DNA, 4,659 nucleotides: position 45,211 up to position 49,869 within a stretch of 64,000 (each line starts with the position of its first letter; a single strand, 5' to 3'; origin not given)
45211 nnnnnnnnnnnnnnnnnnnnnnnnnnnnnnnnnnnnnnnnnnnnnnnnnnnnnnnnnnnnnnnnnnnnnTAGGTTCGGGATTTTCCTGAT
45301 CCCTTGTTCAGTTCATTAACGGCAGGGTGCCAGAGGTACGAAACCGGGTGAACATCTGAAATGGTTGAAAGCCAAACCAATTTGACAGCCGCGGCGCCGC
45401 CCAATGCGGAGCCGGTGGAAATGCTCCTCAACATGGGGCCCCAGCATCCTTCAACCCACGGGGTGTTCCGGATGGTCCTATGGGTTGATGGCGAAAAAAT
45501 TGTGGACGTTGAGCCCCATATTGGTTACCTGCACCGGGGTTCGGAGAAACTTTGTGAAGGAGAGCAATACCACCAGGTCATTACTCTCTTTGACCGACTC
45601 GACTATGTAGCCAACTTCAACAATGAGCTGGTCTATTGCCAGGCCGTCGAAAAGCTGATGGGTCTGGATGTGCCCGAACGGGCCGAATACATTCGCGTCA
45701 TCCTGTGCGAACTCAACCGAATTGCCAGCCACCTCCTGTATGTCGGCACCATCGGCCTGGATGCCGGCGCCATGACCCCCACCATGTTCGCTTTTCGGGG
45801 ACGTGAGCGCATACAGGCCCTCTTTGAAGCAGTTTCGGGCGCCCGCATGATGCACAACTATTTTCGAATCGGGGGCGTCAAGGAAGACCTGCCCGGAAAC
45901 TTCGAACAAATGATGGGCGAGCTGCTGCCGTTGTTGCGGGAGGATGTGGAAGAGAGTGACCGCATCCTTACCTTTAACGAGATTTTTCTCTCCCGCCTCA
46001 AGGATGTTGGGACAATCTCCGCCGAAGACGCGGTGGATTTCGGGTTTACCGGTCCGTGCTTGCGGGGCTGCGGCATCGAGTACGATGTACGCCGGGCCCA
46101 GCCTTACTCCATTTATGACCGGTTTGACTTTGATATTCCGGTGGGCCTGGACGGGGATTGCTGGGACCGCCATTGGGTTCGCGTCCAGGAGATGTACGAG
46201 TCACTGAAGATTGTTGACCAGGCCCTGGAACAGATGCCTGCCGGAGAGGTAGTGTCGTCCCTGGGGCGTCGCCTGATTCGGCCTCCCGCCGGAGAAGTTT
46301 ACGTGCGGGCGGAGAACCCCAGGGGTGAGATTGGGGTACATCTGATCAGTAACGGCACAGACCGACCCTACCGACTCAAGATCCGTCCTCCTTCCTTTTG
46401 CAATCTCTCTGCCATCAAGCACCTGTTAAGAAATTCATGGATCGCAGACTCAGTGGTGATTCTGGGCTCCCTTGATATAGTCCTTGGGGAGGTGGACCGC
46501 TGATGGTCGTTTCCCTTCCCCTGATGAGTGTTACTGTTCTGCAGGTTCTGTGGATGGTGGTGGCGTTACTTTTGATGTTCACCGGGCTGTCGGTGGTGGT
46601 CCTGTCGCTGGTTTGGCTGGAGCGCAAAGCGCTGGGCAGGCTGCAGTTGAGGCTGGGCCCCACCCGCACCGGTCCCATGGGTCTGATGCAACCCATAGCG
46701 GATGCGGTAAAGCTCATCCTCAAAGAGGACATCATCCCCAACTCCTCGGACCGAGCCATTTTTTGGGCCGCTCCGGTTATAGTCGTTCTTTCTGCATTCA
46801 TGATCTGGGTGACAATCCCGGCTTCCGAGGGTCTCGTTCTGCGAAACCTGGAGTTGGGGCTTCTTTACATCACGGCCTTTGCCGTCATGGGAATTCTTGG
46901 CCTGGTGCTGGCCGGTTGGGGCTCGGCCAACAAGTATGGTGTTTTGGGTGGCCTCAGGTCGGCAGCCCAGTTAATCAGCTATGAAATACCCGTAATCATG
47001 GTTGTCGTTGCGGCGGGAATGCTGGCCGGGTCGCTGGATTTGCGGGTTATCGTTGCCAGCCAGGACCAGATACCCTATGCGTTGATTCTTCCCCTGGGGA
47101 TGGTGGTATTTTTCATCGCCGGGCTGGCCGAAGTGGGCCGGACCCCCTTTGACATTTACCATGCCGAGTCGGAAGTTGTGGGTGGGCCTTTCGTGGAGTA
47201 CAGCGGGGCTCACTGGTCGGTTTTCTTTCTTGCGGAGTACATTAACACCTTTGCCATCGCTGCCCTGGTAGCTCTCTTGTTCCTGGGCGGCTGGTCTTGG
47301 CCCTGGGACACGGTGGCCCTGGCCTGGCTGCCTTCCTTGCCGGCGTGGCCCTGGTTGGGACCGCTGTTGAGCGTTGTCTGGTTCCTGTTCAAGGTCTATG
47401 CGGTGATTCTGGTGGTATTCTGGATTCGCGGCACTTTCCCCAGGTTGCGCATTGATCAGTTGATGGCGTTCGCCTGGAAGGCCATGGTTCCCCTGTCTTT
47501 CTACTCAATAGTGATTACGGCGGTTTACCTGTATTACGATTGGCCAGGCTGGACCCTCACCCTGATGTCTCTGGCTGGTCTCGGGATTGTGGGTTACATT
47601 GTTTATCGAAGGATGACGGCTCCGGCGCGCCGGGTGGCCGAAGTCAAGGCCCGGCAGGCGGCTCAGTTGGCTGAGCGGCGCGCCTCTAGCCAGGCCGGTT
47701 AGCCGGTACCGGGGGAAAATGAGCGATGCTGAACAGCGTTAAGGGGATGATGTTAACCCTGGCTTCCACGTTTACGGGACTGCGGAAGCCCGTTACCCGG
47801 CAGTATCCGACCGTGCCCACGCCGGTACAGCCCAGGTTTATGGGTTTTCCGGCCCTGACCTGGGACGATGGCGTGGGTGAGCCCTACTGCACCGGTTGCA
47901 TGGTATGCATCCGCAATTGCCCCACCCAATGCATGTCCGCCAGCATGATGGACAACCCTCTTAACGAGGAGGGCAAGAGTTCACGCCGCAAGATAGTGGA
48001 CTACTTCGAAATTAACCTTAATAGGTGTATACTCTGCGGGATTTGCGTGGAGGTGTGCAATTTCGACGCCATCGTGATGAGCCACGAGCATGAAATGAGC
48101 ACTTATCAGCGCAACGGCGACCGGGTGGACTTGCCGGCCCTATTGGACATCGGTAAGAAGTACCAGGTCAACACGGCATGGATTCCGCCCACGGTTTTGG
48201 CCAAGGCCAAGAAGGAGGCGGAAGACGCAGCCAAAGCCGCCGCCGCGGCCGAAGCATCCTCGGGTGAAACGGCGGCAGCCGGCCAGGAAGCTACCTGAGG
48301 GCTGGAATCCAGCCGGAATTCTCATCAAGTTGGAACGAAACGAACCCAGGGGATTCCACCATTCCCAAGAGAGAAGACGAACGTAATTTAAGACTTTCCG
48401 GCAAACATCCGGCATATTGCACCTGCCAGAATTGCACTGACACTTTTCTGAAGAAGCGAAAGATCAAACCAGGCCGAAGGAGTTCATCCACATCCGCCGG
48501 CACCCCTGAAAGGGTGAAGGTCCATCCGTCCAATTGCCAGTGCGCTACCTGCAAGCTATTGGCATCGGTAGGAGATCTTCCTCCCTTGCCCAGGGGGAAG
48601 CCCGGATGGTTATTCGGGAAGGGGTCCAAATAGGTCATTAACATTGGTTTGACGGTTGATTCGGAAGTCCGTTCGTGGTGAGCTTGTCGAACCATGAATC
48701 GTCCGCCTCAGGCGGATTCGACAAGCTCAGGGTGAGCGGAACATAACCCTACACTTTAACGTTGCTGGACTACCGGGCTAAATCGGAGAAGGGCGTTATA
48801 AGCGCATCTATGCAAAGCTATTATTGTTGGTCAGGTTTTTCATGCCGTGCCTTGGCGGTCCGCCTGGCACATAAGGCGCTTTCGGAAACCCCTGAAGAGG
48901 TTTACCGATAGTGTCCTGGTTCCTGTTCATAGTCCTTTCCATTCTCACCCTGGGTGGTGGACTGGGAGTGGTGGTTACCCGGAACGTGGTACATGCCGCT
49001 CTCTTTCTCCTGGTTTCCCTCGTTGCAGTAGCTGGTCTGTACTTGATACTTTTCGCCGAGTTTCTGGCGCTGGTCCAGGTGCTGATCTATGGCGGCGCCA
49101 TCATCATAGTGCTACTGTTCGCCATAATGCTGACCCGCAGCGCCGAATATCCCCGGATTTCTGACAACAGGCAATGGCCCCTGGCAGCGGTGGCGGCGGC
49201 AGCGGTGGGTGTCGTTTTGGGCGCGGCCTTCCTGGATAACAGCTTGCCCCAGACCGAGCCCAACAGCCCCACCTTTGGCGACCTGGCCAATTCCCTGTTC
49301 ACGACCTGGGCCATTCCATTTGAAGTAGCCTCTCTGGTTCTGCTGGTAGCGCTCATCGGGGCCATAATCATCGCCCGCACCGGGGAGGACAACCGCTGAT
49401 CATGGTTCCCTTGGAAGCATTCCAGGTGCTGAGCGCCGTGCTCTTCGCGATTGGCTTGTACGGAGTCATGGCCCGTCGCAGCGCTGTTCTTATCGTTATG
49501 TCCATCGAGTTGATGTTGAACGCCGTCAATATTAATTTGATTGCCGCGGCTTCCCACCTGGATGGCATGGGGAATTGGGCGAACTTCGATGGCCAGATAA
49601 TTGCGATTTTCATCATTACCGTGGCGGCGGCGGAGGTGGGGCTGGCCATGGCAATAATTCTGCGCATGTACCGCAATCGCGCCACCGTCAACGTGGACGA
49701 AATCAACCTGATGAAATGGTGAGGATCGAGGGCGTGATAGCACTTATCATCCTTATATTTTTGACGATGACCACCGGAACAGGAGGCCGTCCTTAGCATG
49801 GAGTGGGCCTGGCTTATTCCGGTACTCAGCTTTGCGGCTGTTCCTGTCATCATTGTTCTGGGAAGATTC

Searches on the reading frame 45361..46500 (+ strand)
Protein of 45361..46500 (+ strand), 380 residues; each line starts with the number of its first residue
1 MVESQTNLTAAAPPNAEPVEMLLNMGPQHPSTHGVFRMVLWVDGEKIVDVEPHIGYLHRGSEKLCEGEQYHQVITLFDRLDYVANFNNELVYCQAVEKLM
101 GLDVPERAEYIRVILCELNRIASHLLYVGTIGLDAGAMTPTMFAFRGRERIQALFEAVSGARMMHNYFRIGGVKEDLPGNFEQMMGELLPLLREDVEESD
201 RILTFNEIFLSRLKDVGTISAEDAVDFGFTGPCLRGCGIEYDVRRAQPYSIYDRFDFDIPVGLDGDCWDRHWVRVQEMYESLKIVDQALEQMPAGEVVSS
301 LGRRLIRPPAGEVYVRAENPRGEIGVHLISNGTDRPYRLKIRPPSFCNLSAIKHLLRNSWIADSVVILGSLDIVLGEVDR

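Call 3: search_protein_families(library=pfam, proteins=[window:45361-46500:+], max_evalue=1)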
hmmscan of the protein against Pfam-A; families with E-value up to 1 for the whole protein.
window:45361-46500:+ (380 aa): 2 families
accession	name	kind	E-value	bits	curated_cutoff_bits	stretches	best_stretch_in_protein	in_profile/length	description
PF00346.24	Complex1_49kDa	-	2.5e-95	319.1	24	2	134-299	1-166/271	Respiratory-chain NADH dehydrogenase, 49 Kd subunit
PF00374.24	NiFeSe_Hases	-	0.0068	15.8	25.8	1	59-127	1-69/508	Nickel-dependent hydrogenase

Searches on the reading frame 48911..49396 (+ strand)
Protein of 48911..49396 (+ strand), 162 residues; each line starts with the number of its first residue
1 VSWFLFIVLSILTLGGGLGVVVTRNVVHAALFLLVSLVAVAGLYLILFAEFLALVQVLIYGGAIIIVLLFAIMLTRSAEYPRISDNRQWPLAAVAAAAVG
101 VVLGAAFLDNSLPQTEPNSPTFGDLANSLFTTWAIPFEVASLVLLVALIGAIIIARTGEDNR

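Call 44: search_protein_families(library=pfam, proteins=[window:48911-49396:+], max_evalue=0.001)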
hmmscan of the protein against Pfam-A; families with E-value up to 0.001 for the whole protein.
window:48911-49396:+ (162 aa): 1 family
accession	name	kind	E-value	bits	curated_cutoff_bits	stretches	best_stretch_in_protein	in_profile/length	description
PF00499.25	Oxidored_q3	-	6.4e-37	127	33.2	1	17-154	2-146/146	NADH-ubiquinone/plastoquinone oxidoreductase chain 6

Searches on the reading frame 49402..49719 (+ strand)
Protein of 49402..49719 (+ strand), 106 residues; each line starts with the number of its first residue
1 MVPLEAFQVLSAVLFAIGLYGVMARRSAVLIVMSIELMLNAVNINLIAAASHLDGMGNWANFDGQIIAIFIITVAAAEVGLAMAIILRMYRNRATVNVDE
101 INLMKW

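Call 81: search_protein_families(library=pfam, proteins=[window:49402-49719:+], max_evalue=0.00001)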
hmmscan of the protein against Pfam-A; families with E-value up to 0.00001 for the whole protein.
window:49402-49719:+ (106 aa): 1 family
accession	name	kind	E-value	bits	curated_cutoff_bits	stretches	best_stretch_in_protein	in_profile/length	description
PF00420.29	Oxidored_q2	-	8.3e-28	96.4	26.1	1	7-106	2-95/95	NADH-ubiquinone/plastoquinone oxidoreductase chain 4L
